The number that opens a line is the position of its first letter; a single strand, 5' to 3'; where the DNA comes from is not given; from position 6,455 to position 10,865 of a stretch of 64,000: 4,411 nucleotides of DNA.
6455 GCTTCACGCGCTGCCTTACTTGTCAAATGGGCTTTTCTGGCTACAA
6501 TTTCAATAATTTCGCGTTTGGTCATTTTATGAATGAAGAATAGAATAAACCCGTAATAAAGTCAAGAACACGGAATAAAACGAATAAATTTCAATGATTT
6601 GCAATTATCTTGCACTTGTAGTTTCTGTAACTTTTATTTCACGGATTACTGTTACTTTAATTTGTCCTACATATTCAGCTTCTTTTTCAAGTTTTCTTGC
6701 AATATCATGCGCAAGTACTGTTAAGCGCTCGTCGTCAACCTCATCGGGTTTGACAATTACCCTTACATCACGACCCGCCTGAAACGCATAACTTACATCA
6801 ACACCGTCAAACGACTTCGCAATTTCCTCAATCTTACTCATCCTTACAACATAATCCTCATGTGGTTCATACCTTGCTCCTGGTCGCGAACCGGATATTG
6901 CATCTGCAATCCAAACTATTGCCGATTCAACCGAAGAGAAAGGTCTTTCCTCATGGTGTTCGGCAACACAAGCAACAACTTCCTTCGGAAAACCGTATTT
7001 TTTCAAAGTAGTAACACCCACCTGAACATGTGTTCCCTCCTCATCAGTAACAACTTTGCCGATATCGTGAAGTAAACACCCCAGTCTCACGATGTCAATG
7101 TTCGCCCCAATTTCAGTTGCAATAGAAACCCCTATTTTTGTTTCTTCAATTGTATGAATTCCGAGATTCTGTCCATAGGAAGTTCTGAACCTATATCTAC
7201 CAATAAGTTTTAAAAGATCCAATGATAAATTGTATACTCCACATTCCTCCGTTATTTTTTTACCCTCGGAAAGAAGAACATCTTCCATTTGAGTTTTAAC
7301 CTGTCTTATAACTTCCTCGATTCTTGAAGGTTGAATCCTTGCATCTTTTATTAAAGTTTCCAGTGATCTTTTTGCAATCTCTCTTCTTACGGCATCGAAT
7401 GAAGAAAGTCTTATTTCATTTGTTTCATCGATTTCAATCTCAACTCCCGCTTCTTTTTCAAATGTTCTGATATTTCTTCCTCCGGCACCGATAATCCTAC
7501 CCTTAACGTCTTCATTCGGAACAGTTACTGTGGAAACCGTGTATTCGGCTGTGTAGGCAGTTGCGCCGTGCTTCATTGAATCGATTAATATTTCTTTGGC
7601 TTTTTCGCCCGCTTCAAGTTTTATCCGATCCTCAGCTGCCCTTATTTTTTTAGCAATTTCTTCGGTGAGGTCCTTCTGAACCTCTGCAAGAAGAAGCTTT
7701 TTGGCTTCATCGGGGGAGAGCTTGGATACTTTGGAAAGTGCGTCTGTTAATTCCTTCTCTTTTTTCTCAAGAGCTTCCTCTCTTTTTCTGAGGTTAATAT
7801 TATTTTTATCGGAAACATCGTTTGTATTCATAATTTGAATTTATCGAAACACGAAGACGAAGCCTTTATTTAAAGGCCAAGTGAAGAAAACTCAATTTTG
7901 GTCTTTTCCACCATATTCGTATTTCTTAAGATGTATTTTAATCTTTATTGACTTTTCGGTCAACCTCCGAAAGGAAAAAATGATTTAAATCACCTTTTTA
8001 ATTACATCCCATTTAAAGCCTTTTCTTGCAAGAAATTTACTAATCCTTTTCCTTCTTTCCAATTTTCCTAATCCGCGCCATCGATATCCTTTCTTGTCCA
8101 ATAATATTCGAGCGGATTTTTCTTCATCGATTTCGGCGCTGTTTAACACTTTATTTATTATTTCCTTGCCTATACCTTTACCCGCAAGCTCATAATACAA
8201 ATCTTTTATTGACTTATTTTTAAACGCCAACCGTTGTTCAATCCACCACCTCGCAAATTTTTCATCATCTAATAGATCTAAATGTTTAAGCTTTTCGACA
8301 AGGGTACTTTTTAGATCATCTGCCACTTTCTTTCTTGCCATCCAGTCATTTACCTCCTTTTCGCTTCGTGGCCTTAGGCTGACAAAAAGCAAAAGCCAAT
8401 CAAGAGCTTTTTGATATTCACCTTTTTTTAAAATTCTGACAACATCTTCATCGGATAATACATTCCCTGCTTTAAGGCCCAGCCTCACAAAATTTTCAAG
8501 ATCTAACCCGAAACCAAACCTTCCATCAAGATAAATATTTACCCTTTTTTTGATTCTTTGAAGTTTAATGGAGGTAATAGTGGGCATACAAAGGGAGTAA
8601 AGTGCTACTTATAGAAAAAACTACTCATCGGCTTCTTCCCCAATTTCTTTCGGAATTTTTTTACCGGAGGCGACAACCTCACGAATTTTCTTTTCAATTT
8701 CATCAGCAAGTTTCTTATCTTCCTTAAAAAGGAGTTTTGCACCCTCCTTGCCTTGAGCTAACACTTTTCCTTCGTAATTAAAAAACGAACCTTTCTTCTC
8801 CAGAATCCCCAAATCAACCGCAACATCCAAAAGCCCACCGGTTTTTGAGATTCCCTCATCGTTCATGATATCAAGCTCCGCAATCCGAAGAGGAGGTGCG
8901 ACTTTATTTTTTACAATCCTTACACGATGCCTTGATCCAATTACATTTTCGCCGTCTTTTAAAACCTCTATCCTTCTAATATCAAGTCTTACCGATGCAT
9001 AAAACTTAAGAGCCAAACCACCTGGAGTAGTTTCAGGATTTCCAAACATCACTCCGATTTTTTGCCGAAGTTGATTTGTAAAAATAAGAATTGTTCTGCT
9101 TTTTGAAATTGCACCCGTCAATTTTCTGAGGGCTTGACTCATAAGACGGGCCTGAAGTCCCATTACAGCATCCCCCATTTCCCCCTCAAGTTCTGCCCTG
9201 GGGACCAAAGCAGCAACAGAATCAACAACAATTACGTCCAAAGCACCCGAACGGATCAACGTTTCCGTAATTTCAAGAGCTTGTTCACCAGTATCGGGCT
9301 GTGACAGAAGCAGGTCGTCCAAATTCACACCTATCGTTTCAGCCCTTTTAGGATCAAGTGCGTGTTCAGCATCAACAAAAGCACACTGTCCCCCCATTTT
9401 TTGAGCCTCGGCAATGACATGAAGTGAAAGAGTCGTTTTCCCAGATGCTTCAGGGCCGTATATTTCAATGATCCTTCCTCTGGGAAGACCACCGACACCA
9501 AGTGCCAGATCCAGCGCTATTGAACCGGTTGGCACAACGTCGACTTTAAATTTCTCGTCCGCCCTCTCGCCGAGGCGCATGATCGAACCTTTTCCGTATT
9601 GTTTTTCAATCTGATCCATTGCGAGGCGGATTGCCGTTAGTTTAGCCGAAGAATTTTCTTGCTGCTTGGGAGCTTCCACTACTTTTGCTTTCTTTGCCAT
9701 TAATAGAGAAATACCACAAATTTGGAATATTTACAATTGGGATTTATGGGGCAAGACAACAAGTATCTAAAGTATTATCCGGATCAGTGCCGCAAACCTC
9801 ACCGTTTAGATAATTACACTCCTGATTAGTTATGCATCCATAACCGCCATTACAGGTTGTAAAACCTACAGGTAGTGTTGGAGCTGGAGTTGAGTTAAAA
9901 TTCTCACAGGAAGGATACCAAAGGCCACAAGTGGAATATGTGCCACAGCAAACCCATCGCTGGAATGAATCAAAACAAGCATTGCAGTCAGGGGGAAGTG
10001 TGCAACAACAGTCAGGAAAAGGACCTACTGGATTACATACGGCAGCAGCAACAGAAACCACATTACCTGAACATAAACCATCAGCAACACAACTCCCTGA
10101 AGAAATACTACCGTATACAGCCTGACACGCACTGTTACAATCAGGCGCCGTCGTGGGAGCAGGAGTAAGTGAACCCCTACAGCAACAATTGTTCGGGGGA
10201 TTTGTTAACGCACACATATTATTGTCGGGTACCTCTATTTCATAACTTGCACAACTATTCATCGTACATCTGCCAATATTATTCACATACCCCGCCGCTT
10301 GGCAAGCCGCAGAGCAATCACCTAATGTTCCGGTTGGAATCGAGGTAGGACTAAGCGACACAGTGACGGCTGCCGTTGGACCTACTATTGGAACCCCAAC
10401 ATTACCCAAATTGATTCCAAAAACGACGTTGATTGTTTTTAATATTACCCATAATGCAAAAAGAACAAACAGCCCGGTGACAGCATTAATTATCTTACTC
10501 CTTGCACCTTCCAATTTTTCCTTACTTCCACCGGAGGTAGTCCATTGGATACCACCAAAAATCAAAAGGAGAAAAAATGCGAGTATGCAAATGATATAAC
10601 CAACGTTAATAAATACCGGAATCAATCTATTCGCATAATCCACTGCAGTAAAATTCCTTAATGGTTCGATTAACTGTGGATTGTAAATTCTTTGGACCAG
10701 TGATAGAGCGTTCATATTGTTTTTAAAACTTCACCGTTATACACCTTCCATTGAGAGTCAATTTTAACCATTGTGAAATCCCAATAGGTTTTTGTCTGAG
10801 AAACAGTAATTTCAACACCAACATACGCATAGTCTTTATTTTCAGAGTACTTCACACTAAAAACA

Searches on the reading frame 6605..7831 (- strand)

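Call 6: search_protein_families(library=pfam, proteins=[window:6605-7831:-], max_evalue=0.01)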
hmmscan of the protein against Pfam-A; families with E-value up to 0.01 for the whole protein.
window:6605-7831:- (408 aa): 5 families
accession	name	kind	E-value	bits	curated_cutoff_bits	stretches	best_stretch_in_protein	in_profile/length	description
PF01966.28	HD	-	6.5e-16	59.1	22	1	225-313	3-114/116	HD domain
PF12072.13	RNase_Y_N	-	1.4e-12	47.9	32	1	9-90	117-198/201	RNase Y N-terminal region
PF00013.35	KH_1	-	3.8e-07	30.2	21.5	1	101-154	3-61/66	KH domain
PF07650.23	KH_2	-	0.00015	21.9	22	1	107-150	33-75/78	KH domain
PF08668.18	HDOD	-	0.0011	18.9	22.9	0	267-294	168-195/196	HDOD domain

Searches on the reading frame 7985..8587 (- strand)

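Call 6: search_protein_families(library=pfam, proteins=[window:7985-8587:-], max_evalue=0.01)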
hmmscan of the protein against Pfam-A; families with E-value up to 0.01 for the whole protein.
window:7985-8587:- (200 aa): 3 families
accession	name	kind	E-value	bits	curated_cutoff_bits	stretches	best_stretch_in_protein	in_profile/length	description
PF02631.22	RecX_HTH2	-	3e-09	37.4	26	1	107-148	1-42/42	RecX, second three-helix domain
PF21982.2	RecX_HTH1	-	2e-08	34.5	26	1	68-92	8-32/40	RecX, first three-helix domain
PF21981.2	RecX_HTH3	-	7.6e-08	32.8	26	1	154-200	1-48/48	RecX, third three-helix domain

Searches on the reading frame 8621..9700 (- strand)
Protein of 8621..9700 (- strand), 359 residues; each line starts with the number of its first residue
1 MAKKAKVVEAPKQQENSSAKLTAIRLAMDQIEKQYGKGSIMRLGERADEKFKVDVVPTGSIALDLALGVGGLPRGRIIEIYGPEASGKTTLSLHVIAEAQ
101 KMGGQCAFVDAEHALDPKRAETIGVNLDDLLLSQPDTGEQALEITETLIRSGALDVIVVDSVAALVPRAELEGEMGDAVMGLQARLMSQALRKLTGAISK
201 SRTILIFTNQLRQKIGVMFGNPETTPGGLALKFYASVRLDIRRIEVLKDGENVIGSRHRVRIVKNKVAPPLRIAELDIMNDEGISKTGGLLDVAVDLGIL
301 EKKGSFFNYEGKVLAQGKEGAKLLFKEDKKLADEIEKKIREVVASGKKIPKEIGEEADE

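Call 6: search_protein_families(library=pfam, proteins=[window:8621-9700:-], max_evalue=0.01)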
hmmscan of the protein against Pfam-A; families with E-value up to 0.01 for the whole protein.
window:8621-9700:- (359 aa): 11 families
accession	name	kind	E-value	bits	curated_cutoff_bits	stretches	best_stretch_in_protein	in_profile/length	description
PF00154.27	RecA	-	1.2e-133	445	27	1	23-285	2-262/262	recA bacterial DNA recombination protein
PF21096.2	RecA_C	-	5.3e-18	65.3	27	1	288-342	1-55/57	RecA C-terminal domain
PF08423.17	Rad51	-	6.1e-09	35.9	22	1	55-243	7-211/244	Rad51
PF06745.19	ATPase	-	1.7e-08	34.6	26.6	1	56-131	1-78/231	KaiC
PF01637.24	ATPase_2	-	1.9e-05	25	33.2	1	76-208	21-116/225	ATPase domain predominantly from Archaea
PF13481.12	AAA_25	-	0.00059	20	27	1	70-166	28-156/195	AAA domain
PF13479.12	AAA_24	-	0.0037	17.6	27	1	78-166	5-77/195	AAA domain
PF13401.12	AAA_22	-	0.004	17.9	27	1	76-174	6-97/130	AAA domain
PF00004.35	AAA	-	0.0045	17.9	21.2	1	80-210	3-110/131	ATPase family associated with various cellular activities (AAA)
PF13191.12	AAA_16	-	0.0059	17.6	32.6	1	66-207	15-137/167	AAA ATPase domain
PF13173.12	AAA_14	-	0.0078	16.7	27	0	76-122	3-48/129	AAA domain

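Call 76: list_cluster_members(proteins=[window:8621-9700:-, window:33909-36071:-, window:10712-11266:-])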
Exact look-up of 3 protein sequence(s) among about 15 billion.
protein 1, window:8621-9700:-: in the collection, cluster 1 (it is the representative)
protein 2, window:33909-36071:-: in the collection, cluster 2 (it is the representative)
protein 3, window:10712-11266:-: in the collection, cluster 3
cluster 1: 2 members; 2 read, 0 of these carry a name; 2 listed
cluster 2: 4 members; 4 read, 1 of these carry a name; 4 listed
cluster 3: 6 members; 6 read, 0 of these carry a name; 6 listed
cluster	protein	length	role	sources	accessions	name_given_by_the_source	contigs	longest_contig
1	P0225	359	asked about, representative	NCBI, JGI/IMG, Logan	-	-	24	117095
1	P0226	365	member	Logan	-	-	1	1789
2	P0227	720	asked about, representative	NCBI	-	-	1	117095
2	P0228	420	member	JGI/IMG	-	elongation factor G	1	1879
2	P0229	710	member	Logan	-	-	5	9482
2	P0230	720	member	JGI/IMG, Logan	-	-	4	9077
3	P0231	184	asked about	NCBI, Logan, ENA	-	-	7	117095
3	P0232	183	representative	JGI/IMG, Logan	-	-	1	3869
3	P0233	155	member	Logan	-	-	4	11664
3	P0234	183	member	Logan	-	-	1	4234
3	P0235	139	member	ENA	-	-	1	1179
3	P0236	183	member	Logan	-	-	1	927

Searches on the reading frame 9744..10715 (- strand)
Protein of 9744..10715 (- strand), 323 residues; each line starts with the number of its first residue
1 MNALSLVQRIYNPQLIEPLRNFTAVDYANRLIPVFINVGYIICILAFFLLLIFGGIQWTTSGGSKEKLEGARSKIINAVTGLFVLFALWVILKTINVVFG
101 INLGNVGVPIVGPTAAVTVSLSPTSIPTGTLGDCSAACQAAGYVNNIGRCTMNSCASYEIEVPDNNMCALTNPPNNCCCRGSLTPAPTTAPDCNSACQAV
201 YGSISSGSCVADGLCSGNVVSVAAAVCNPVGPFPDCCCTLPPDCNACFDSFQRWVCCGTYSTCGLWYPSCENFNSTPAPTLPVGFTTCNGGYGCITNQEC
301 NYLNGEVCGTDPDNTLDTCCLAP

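Call 4: search_protein_families(library=pfam, proteins=[window:9744-10715:-], max_evalue=1)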
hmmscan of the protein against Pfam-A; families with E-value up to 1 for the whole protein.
window:9744-10715:- (323 aa): 1 family
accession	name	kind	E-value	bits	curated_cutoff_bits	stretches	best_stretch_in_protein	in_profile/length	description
PF18895.5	T4SS_pilin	-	6.5e-07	29.8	26.6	1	37-95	15-71/71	Type IV secretion system pilin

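Call 14: list_cluster_members(proteins=[P0001, P0002, window:9744-10715:-])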
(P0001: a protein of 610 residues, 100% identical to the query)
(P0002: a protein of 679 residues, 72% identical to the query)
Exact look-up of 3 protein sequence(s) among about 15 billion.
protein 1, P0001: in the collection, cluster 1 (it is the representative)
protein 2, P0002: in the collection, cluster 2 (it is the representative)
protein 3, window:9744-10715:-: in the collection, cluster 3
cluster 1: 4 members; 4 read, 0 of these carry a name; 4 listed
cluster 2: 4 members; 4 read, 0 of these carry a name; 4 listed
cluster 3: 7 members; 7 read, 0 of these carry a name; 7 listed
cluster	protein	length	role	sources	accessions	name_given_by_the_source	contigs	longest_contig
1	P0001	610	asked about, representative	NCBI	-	-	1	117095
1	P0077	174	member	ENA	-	-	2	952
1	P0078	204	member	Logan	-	-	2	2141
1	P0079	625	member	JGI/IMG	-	-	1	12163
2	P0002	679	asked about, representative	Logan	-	-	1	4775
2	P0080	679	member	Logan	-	-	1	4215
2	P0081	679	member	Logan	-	-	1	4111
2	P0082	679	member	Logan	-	-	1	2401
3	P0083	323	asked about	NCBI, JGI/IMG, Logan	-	-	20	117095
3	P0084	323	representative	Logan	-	-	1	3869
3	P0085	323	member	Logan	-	-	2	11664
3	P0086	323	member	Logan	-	-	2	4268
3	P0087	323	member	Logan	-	-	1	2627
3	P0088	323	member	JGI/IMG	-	-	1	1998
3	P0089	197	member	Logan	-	-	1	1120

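Call 47: search_protein_families(library=ncbifam, proteins=[window:9747-10715:-], max_evalue=1)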
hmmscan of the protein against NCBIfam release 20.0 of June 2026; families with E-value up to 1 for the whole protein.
window:9747-10715:- (323 aa): 2 families
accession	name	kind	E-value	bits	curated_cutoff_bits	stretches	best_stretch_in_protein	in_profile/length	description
NF045849.1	ICE_MMCAP2_0565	equivalog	0.15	11.8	40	1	35-95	14-76/80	Mbov_0395 family pilin-like conjugal transfer protein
NF038392.1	div_DrpB_YedR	equivalog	0.24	11.7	50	1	38-95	21-77/86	cell division protein DrpB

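Call 77: find_encoding_contigs(protein=window:9744-10715:-, flank=4000, max_places=10)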
Protein window:9744-10715:- (323 aa): 22 contigs read that carry it; 10 places shown.
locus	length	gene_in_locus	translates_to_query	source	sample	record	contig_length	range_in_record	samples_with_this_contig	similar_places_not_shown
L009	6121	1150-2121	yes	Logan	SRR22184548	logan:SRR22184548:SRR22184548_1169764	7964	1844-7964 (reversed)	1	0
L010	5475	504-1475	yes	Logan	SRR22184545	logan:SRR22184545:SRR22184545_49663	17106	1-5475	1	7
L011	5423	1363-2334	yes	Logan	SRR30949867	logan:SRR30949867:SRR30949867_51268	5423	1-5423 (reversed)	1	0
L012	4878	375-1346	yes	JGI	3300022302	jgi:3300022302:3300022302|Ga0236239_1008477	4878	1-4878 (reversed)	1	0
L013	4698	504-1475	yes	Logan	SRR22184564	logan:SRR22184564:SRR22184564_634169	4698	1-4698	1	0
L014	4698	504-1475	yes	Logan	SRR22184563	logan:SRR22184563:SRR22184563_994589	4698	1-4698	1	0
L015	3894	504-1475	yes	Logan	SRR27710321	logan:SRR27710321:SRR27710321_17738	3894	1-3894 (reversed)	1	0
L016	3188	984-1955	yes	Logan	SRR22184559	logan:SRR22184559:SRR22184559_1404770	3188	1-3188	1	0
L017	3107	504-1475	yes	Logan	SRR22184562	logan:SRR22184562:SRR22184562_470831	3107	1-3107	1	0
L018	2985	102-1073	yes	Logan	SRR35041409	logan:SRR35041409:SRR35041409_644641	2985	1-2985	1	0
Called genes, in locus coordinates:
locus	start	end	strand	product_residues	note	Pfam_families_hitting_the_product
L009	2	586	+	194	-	?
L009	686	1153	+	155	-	-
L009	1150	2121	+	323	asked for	PF18895:T4SS_pilin (weak)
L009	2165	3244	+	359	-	PF00154:RecA_N, PF06745:ATPase (weak), PF08423:Rad51, PF27531:MT3502_N, PF01637:ATPase_2 (faint), PF21096:RecA_C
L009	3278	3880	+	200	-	PF27462:RecX_N, PF21982:RecX_HTH1 (faint), PF02631:RecX_HTH2, PF21981:RecX_HTH3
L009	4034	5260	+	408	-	PF12072:RNase_Y_N, PF00013:KH_1 (weak), PF01966:HD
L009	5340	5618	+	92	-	PF00216:Bac_DNA_binding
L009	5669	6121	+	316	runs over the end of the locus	PF01745:IPT (weak), PF01715:IPPT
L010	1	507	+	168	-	?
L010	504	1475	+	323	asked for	PF18895:T4SS_pilin (weak)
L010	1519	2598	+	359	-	PF00154:RecA_N, PF06745:ATPase (weak), PF08423:Rad51, PF27531:MT3502_N, PF01637:ATPase_2 (faint), PF21096:RecA_C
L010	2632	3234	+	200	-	PF27462:RecX_N, PF21982:RecX_HTH1 (faint), PF02631:RecX_HTH2, PF21981:RecX_HTH3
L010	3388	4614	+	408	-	PF12072:RNase_Y_N, PF00013:KH_1 (weak), PF01966:HD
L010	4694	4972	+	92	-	PF00216:Bac_DNA_binding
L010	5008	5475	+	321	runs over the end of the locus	PF01745:IPT (weak), PF01715:IPPT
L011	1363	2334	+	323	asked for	PF18895:T4SS_pilin (weak)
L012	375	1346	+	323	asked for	PF18895:T4SS_pilin (weak)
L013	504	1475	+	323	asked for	PF18895:T4SS_pilin (weak)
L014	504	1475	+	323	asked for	PF18895:T4SS_pilin (weak)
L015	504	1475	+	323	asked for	PF18895:T4SS_pilin (weak)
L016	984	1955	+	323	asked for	PF18895:T4SS_pilin (weak)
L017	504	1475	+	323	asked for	PF18895:T4SS_pilin (weak)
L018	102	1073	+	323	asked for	PF18895:T4SS_pilin (weak)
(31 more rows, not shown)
